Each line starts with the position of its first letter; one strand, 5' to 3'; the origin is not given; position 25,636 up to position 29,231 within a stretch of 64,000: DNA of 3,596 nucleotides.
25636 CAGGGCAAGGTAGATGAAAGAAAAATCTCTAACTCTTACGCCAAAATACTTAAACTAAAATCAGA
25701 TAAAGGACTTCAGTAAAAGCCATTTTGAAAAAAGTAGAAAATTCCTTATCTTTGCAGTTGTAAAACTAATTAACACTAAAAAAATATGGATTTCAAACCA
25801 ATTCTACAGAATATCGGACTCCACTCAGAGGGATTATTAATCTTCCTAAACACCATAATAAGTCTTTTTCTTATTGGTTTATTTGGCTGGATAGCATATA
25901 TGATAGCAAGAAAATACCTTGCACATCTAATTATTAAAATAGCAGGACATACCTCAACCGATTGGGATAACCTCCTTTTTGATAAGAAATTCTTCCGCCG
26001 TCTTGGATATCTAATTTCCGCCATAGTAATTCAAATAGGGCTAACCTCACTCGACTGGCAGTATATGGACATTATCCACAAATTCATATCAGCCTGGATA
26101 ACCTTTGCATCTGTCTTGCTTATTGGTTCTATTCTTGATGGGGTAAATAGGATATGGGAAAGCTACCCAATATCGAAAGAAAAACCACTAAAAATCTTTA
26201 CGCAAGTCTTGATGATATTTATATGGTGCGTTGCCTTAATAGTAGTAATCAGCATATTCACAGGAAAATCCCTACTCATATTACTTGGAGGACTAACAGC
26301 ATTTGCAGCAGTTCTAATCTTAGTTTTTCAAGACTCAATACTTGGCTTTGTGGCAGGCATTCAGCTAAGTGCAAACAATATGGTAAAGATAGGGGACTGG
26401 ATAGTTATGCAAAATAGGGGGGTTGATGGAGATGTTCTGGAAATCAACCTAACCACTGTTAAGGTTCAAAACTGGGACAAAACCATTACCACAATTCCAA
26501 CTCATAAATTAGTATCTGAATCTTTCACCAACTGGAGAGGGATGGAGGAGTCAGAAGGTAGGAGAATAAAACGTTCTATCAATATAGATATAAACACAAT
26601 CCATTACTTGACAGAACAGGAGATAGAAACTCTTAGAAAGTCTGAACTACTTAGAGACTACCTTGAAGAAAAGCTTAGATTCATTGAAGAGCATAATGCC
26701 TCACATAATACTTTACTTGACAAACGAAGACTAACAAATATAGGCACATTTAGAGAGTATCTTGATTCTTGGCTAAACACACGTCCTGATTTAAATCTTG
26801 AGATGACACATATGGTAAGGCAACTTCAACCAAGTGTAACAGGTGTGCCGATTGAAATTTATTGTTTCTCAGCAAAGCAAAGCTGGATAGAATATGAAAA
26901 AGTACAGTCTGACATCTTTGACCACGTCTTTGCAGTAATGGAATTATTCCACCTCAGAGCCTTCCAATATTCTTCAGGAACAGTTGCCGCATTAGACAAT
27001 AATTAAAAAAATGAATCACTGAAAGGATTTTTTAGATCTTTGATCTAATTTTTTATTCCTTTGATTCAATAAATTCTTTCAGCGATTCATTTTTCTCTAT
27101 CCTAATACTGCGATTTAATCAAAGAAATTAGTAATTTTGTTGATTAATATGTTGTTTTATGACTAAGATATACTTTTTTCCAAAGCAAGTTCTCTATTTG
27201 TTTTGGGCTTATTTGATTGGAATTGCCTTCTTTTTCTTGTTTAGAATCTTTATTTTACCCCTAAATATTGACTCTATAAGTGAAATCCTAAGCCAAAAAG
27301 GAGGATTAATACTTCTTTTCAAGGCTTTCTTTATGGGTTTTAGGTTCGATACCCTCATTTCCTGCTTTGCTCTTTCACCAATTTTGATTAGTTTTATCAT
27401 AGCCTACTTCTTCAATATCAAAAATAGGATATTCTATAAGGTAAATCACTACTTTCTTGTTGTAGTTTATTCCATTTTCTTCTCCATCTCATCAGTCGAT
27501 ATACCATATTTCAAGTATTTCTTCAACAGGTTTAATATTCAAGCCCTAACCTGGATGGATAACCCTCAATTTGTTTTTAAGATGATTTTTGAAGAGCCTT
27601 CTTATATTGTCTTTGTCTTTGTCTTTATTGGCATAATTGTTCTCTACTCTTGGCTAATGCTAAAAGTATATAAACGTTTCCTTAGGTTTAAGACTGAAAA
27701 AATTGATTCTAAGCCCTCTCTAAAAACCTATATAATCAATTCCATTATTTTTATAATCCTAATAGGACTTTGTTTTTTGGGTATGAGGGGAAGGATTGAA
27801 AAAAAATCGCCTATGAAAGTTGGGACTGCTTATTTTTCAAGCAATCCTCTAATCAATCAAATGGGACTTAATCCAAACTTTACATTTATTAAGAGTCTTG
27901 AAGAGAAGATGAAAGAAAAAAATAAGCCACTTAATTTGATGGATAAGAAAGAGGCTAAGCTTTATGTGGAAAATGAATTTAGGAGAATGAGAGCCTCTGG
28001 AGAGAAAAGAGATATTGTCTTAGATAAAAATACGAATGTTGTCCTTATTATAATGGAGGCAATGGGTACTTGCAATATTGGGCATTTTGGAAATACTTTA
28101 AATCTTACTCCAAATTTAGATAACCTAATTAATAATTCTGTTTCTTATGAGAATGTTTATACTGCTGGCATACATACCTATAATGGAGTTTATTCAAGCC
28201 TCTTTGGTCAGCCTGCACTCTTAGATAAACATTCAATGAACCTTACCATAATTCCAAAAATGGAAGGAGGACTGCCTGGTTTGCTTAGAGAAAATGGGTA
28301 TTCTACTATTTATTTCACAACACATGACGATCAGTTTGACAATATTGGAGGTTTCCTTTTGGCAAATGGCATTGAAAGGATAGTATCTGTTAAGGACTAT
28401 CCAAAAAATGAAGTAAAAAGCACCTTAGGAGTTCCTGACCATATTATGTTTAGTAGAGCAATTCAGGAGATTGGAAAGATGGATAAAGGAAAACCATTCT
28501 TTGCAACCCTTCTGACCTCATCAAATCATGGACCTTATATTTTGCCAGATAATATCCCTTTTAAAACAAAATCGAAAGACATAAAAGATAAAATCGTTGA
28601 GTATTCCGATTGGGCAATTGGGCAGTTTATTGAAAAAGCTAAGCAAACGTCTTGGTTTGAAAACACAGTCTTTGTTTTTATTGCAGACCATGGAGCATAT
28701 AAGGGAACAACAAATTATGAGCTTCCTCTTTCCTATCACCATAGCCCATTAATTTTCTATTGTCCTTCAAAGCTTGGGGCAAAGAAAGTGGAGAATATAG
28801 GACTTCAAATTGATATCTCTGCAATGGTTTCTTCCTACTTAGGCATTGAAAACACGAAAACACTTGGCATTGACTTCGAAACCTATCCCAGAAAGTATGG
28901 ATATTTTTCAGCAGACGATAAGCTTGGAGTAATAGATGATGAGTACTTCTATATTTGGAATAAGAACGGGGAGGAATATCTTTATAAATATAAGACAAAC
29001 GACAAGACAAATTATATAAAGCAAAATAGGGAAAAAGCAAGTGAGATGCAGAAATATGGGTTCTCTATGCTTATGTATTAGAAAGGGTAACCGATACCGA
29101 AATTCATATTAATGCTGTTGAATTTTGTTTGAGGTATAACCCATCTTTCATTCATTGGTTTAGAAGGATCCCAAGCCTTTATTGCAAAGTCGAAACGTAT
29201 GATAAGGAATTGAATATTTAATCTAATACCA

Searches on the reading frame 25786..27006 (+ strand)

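Call 16: search_protein_families(library=pfam, proteins=[window:25786-27006:+])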
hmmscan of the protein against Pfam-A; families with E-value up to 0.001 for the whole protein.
window:25786-27006:+ (406 aa): 1 family
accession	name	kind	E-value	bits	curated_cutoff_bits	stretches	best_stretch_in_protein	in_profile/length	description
PF00924.24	MS_channel_2nd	-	8e-18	64.8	20.2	1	183-251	1-67/68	Mechanosensitive ion channel, beta-domain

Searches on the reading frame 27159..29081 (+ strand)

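Call 16: search_protein_families(library=pfam, proteins=[window:27159-29081:+])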
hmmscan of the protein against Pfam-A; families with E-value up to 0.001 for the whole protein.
window:27159-29081:+ (640 aa): 2 families
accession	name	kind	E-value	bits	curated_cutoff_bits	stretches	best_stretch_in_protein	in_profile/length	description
PF00884.28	Sulfatase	-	1.2e-36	127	25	1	293-563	2-301/301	Sulfatase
PF01663.27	Phosphodiest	-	0.00017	21.8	23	0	479-516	187-224/342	Type I phosphodiesterase / nucleotide pyrophosphatase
